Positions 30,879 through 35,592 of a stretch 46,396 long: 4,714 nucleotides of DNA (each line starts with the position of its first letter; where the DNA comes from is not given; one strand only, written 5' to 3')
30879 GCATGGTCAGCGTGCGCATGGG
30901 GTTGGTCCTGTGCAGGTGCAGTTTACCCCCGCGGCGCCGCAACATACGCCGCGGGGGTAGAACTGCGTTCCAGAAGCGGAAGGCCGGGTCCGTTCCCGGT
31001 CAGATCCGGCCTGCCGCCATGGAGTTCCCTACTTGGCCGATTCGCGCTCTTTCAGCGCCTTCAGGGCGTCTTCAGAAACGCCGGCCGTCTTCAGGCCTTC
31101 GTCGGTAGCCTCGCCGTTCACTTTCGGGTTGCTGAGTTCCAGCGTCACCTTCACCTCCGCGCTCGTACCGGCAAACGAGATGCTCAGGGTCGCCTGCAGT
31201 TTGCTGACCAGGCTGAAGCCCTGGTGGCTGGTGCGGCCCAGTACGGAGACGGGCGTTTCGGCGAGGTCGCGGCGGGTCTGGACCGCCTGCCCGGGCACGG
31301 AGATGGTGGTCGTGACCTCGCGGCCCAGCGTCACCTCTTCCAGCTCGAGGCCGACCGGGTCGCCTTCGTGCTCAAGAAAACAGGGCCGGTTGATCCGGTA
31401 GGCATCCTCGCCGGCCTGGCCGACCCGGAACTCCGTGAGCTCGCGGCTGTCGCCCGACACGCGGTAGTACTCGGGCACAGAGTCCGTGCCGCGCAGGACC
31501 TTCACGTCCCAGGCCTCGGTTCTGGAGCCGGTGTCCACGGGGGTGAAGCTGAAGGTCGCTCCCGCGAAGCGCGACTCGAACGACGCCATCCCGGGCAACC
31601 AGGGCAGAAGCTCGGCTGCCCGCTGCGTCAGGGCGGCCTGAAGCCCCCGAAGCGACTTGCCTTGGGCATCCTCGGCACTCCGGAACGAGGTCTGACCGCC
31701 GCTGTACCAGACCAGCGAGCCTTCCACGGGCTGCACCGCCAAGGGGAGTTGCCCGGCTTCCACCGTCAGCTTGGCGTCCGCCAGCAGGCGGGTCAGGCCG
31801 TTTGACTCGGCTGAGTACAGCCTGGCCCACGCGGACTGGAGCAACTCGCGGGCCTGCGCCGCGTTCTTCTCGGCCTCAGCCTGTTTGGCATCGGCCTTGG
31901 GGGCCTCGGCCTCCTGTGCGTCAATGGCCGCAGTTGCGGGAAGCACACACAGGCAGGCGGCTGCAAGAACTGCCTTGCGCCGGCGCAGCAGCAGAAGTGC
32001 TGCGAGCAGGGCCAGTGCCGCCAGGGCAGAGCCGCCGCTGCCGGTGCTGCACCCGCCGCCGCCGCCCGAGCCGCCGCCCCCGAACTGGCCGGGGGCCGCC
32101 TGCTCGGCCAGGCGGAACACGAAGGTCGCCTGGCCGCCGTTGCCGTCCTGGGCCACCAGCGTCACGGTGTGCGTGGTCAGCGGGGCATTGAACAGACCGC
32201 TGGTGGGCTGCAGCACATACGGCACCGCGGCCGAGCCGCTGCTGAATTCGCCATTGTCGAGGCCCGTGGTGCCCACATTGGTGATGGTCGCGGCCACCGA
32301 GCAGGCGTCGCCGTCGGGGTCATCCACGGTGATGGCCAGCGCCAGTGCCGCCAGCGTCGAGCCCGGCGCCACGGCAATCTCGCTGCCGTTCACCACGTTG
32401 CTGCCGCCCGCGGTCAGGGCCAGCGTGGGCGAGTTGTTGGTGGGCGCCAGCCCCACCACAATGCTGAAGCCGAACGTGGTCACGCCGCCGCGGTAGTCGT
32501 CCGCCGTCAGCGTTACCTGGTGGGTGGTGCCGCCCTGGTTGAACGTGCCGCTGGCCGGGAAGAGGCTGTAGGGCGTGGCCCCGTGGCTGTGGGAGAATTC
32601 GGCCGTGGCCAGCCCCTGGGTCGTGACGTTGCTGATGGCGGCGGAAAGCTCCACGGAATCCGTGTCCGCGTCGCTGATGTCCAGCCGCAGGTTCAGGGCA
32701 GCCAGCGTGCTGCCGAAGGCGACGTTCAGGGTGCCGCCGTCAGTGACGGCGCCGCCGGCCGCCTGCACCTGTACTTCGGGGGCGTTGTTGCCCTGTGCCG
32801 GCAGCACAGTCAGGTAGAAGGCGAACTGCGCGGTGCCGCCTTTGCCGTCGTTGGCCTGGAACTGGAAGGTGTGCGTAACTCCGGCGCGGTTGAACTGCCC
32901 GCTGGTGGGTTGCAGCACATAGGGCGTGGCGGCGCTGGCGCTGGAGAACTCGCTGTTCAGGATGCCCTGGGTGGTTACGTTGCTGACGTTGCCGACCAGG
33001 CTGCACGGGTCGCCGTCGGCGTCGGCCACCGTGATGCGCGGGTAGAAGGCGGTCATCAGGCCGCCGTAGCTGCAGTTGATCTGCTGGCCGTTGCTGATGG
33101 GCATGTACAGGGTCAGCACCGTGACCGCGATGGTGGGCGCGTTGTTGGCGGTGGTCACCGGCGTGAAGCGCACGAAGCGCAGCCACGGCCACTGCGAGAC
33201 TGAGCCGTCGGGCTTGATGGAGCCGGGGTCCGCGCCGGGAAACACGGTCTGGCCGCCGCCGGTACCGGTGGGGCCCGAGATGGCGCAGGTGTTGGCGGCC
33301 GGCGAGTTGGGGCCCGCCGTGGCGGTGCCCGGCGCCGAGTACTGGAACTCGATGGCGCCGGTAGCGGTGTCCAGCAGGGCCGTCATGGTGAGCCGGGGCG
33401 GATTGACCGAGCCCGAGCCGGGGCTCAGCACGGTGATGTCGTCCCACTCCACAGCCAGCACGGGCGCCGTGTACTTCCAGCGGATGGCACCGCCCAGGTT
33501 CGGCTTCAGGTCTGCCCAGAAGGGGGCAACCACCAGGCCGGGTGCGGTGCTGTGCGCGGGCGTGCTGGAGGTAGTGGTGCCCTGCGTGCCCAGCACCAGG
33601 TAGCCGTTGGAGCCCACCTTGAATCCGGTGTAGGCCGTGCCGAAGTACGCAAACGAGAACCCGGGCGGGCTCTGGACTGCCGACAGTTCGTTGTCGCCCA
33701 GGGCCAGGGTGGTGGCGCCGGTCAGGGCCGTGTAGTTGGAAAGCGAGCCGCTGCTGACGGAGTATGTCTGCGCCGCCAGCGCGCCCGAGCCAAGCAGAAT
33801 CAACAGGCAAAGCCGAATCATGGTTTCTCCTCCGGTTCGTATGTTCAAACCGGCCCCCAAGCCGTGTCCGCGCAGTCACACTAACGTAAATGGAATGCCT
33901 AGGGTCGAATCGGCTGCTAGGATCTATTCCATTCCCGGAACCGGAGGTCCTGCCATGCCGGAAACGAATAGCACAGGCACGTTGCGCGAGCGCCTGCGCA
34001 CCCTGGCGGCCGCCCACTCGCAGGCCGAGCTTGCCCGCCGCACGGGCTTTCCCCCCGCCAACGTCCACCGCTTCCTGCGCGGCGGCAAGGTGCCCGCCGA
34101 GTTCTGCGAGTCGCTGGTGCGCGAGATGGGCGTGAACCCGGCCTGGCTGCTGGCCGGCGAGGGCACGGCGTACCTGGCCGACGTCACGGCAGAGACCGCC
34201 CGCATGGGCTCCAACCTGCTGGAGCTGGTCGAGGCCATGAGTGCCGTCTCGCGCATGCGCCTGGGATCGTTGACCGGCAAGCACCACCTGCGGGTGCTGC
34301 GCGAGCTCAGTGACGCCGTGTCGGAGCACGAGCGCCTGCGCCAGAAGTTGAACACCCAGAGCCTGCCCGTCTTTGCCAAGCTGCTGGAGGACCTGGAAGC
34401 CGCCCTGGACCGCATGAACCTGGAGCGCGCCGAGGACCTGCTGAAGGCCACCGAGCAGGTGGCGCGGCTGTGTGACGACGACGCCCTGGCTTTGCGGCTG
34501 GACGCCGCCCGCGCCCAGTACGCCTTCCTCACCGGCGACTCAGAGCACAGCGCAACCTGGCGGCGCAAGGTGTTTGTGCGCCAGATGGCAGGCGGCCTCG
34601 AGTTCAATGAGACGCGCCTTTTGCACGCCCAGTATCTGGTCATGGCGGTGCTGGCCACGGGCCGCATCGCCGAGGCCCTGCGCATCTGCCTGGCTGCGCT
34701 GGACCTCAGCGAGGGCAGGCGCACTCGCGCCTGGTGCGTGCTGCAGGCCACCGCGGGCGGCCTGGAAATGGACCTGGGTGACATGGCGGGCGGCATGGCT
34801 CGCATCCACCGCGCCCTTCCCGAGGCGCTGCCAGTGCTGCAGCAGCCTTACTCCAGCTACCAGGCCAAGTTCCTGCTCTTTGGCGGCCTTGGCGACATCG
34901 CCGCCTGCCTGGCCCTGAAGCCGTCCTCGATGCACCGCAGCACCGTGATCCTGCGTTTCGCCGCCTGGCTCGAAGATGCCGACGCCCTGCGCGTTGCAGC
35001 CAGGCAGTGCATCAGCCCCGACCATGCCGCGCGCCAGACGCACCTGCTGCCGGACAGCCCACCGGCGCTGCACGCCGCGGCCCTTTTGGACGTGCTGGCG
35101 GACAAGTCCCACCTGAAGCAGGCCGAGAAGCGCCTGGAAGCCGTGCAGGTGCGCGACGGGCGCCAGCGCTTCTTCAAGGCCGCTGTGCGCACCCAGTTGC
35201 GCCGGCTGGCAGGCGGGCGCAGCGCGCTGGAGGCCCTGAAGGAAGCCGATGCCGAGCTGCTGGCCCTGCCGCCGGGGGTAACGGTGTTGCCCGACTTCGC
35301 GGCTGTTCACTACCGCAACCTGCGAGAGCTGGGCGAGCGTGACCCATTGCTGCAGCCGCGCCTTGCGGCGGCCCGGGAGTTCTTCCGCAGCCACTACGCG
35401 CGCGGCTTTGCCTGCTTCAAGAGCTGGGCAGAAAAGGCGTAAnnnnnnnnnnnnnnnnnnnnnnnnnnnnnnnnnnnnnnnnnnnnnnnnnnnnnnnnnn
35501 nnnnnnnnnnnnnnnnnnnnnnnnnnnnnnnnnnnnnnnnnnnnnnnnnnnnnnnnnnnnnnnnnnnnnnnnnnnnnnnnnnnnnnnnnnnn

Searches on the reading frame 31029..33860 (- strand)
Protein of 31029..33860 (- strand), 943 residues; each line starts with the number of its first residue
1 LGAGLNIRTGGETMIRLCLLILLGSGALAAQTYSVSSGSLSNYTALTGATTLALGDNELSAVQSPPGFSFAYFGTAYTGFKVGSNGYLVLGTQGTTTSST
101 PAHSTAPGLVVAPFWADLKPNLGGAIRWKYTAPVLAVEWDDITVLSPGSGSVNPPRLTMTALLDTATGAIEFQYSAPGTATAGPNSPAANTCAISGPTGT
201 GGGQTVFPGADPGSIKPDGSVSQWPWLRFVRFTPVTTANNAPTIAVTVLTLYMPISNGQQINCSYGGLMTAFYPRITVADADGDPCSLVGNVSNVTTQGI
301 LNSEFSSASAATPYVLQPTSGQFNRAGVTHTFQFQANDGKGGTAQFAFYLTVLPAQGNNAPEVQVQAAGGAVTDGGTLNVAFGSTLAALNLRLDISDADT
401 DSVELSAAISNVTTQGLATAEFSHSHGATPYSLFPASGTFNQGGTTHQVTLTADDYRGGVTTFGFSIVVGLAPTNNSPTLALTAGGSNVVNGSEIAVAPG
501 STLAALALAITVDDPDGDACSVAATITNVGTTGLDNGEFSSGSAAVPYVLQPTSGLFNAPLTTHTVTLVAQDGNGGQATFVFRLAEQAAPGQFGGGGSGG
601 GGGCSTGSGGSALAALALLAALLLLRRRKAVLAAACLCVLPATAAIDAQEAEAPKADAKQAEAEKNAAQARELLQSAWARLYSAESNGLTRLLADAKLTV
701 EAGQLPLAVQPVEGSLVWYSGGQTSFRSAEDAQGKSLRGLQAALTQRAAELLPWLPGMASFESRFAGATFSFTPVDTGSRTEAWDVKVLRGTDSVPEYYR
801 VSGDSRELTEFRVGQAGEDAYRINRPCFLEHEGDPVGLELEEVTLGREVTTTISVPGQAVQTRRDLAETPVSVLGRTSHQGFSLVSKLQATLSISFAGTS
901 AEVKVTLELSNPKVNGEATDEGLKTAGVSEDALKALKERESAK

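Call 26: search_protein_families(library=pfam, proteins=[window:31029-33860:-], max_evalue=0.01)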
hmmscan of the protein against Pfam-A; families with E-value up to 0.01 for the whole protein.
window:31029-33860:- (943 aa): 1 family
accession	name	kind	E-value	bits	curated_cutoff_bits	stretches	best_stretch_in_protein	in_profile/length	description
PF17963.7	Big_9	-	3.9e-07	31.3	23.6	1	279-346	28-84/89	Bacterial Ig domain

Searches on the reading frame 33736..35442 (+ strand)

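Call 26: search_protein_families(library=pfam, proteins=[window:33736-35442:+], max_evalue=0.01)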
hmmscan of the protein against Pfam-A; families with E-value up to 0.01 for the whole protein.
window:33736-35442:+ (568 aa): 4 families
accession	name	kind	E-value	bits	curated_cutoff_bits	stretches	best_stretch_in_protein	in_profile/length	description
PF09339.16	HTH_IclR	-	8.5e-05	22.7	22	1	87-115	12-40/52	IclR helix-turn-helix domain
PF13560.12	HTH_31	-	0.00042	21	27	1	84-133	3-56/64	Helix-turn-helix domain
PF01381.28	HTH_3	-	0.0037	17.7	23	1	91-138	7-55/55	Helix-turn-helix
PF15943.11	YdaS_toxin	-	0.0084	16.3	30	0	95-125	10-41/65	Bacterial toxin YdaS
